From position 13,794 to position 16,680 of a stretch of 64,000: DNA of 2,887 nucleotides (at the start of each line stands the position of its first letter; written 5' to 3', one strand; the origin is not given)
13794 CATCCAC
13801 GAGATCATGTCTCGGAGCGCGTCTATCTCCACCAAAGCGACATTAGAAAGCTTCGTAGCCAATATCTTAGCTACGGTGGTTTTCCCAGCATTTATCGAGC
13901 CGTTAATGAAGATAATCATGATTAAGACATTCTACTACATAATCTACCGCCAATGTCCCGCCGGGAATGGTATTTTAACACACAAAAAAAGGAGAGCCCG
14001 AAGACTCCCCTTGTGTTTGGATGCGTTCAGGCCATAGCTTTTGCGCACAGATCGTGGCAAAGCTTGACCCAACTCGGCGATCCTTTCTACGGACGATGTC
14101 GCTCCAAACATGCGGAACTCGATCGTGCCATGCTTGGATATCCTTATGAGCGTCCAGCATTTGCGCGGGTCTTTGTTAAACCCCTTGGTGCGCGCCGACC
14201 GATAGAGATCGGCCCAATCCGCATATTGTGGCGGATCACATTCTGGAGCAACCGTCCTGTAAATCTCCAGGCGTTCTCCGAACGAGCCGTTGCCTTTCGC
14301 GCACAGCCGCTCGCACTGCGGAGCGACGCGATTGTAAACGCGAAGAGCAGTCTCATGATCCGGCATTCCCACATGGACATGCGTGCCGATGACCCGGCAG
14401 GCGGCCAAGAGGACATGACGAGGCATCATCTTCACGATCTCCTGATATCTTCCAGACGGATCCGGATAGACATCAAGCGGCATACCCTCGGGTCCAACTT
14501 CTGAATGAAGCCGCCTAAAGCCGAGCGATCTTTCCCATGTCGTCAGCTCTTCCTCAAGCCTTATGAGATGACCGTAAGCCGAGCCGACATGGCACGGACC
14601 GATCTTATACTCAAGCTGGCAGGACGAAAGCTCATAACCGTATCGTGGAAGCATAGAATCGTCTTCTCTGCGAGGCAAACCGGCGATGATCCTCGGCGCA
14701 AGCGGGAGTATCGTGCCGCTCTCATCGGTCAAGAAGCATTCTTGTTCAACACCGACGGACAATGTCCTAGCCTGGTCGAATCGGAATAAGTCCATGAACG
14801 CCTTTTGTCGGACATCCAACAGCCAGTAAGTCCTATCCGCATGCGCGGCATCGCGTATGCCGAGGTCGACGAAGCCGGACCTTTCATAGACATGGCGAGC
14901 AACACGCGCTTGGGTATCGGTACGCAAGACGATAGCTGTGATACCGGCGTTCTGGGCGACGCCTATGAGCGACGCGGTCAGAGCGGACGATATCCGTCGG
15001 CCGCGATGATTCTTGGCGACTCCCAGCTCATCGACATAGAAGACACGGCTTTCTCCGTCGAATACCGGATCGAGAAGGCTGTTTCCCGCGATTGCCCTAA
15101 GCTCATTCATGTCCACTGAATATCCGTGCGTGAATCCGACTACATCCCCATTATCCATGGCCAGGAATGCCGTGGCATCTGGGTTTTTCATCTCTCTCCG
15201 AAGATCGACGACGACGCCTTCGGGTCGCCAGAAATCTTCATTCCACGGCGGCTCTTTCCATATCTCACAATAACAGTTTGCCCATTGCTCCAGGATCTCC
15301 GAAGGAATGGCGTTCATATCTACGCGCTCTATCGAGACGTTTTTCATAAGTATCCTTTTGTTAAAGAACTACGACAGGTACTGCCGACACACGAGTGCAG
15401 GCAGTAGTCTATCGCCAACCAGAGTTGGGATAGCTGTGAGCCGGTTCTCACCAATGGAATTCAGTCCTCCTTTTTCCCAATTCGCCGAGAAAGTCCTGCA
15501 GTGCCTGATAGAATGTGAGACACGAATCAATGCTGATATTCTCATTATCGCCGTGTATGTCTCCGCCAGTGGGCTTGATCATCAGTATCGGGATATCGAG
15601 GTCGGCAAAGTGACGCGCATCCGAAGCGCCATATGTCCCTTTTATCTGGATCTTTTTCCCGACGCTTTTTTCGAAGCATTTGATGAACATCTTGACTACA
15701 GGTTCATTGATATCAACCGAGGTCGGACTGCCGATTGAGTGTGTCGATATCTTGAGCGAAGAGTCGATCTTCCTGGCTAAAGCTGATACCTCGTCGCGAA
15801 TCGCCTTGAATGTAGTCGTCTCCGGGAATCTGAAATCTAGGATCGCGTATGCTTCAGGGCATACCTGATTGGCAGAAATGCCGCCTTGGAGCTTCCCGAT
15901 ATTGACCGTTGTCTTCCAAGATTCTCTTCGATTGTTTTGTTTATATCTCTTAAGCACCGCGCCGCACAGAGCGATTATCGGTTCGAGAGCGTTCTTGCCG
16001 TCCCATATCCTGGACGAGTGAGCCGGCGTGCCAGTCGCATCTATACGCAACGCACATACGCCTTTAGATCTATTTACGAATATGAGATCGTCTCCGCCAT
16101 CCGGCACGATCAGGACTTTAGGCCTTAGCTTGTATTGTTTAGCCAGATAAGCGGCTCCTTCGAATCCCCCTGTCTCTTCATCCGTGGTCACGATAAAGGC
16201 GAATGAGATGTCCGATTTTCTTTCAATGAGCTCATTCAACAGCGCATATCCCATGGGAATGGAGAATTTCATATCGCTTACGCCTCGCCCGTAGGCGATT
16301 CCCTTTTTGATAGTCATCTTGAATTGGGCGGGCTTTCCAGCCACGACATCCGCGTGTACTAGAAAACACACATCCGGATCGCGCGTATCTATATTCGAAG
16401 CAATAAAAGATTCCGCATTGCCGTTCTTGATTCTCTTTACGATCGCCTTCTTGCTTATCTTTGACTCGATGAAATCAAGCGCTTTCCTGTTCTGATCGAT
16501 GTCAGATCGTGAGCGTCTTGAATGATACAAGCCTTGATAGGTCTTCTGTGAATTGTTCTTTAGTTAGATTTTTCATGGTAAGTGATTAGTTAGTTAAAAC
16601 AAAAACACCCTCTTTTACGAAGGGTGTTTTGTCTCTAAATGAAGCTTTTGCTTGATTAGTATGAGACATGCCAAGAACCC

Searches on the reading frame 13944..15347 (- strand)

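Call 55: search_protein_families(library=pfam, proteins=[window:13944-15347:-], max_evalue=0.01)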
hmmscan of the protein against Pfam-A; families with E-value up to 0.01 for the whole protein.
window:13944-15347:- (467 aa): 4 families
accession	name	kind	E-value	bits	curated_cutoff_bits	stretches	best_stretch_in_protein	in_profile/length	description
PF00583.31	Acetyltransf_1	-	9.6e-13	48.9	20.7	1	25-159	11-116/116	Acetyltransferase (GNAT) family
PF13508.13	Acetyltransf_7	-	6.2e-07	30.1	27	1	57-160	2-83/84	Acetyltransferase (GNAT) domain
PF13673.13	Acetyltransf_10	-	6.1e-05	23.4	23.6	1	50-163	23-111/128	Acetyltransferase (GNAT) domain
PF13523.12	Acetyltransf_8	-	0.0059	16.7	27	0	32-163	14-141/145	Acetyltransferase (GNAT) domain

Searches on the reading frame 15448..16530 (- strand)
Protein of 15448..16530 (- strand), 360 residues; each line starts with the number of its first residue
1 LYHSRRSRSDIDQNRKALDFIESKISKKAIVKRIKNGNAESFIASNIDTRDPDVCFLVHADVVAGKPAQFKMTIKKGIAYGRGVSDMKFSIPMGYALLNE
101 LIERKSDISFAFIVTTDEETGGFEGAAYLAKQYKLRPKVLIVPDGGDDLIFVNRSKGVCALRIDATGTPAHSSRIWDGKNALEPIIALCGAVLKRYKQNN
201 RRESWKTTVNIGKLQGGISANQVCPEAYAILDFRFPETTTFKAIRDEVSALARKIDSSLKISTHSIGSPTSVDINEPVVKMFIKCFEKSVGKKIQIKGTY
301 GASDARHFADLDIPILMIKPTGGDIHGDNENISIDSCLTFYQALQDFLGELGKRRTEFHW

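Call 55: search_protein_families(library=pfam, proteins=[window:15448-16530:-], max_evalue=0.01)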
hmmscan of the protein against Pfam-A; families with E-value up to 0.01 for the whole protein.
window:15448-16530:- (360 aa): 4 families
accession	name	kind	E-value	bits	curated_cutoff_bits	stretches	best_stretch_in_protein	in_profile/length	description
PF01546.33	Peptidase_M20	-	1.5e-22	81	24.6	1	56-348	2-204/206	Peptidase family M20/M25/M40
PF07687.19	M20_dimer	-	4e-15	56.1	21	1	155-255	3-102/107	Peptidase dimerisation domain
PF04389.22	Peptidase_M28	-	0.0024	18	21.3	0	281-329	121-171/193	Peptidase family M28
PF05343.19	Peptidase_M42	-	0.0095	15.5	23.2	0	86-144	134-189/292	M42 glutamyl aminopeptidase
